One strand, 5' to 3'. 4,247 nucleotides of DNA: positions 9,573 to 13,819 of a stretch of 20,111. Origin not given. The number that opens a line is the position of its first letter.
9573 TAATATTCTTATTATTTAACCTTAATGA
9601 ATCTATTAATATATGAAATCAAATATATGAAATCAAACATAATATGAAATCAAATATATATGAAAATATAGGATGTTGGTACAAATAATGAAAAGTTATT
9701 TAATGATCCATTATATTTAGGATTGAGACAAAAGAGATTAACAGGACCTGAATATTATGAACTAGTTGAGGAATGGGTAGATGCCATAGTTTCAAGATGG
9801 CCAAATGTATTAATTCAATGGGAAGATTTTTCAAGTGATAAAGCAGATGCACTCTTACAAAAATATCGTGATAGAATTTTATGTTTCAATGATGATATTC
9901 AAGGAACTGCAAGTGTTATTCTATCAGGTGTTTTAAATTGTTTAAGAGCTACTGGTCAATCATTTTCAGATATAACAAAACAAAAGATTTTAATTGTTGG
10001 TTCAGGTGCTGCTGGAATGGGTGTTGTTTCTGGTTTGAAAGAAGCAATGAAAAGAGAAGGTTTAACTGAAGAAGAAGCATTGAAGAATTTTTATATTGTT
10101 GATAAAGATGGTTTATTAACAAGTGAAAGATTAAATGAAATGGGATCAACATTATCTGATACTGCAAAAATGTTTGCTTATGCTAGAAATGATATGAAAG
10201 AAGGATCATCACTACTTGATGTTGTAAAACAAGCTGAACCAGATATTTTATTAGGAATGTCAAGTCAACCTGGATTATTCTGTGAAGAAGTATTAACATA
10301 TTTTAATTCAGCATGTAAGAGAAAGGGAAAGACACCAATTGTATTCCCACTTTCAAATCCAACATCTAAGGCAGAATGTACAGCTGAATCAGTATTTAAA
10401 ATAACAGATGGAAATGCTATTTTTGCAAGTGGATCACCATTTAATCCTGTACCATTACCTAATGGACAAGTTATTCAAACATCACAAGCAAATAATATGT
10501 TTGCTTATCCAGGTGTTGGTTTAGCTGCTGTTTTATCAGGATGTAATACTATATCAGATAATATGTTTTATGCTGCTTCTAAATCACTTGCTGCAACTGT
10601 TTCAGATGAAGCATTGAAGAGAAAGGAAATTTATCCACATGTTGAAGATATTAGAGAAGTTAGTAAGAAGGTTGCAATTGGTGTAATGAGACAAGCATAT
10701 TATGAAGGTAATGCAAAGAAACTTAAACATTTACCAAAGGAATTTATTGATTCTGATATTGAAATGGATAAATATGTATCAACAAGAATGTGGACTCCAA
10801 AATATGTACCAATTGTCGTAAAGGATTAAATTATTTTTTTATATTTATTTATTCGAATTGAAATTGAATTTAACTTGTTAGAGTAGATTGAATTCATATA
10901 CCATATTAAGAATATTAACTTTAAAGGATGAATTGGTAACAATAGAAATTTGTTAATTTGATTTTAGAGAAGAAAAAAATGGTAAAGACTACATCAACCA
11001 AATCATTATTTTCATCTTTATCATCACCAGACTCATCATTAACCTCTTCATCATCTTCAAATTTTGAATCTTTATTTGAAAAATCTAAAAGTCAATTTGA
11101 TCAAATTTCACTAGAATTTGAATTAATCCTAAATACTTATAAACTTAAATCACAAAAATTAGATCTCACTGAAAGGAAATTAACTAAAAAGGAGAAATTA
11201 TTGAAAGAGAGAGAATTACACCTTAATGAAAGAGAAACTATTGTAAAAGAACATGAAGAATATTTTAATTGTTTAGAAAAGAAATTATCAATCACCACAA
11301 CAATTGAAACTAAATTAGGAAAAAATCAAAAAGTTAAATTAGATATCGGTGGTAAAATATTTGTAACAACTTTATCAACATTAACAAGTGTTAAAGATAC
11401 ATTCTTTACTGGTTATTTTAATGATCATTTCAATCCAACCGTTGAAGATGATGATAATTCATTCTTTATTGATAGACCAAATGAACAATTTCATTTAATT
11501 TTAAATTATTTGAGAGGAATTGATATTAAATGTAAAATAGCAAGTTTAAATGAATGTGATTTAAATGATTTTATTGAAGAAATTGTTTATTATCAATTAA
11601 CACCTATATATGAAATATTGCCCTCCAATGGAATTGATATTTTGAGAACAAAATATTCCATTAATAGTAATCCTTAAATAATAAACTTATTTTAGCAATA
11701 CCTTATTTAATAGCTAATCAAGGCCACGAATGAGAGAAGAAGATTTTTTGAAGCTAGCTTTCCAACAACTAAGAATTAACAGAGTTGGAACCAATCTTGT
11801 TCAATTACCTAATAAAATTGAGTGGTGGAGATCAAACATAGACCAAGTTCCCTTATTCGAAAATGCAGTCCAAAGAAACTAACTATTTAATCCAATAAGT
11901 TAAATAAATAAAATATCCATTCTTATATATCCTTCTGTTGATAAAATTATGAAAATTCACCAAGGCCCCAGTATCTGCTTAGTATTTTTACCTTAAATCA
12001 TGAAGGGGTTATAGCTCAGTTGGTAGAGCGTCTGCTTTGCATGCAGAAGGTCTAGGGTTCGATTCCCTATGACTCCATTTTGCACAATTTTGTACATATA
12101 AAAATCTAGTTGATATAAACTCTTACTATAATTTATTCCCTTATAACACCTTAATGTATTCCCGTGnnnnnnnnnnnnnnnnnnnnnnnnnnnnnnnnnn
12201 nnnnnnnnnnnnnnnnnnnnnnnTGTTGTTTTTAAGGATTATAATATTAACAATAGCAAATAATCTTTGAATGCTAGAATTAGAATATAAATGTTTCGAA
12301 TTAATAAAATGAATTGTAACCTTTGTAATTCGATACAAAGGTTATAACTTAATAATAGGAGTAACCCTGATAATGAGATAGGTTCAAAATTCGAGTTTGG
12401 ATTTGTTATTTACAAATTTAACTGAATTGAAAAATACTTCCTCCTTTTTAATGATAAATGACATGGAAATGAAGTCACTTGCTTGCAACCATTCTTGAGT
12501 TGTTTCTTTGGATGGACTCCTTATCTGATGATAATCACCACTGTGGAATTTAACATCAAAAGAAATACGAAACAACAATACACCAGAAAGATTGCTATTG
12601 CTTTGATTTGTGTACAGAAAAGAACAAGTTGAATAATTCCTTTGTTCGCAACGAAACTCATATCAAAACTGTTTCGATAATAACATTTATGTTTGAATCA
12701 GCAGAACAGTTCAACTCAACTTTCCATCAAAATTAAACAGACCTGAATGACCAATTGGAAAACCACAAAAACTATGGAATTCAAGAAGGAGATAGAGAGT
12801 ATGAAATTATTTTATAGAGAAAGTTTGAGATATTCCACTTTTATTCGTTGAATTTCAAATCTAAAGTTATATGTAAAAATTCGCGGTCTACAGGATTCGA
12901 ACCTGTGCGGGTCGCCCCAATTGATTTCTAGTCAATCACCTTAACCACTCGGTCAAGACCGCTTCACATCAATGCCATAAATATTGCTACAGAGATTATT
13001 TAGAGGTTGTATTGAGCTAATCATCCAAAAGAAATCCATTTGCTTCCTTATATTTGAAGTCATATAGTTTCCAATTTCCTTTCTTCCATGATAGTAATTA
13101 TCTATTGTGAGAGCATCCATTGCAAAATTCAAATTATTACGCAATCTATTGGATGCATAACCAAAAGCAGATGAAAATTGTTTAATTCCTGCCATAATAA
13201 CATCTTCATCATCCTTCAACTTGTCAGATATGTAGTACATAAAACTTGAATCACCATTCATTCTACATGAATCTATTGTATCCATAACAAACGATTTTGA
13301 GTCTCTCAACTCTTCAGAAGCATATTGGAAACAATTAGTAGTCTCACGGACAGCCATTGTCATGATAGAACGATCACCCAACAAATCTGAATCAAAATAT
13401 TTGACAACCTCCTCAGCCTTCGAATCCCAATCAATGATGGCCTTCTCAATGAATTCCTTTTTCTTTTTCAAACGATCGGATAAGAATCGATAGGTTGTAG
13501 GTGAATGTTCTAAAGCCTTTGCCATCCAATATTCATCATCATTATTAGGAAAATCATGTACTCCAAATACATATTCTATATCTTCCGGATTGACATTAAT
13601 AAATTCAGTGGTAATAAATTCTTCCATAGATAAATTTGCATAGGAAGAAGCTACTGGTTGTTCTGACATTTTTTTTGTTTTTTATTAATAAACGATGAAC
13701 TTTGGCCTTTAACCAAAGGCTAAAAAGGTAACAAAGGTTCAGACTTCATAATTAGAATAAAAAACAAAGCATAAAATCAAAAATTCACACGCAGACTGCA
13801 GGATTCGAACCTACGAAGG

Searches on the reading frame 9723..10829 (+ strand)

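Call 37: search_protein_families(library=pfam, proteins=[window:9723-10829:+], max_evalue=0.01)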
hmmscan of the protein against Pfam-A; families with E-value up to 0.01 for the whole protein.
window:9723-10829:+ (368 aa): 2 families
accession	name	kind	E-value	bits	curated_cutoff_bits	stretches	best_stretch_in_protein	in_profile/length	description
PF03949.21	Malic_M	-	1.4e-87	293.7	23.5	1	59-326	1-258/258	Malic enzyme, NAD binding domain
PF00390.24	malic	-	1.6e-10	41.5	23.1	1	1-49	133-182/182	Malic enzyme, N-terminal domain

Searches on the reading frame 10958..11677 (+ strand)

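Call 37: search_protein_families(library=pfam, proteins=[window:10958-11677:+], max_evalue=0.01)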
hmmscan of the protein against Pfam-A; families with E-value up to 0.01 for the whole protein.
window:10958-11677:+ (239 aa): 2 families
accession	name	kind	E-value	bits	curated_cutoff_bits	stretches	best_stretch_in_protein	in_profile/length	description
PF02214.28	BTB_2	-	7.6e-18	65.1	21.4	1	126-216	1-88/94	BTB/POZ domain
PF11802.13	CENP-K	-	0.0093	16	27.2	0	14-128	55-165/263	Centromere-associated protein K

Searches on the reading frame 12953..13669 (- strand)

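Call 37: search_protein_families(library=pfam, proteins=[window:12953-13669:-], max_evalue=0.01)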
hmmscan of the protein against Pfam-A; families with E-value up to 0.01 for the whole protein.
window:12953-13669:- (238 aa): 1 family
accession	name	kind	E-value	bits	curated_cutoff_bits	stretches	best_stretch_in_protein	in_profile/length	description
PF13475.11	DUF4116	-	1.5e-32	111.3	24.9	5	140-177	12-49/49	Domain of unknown function (DUF4116)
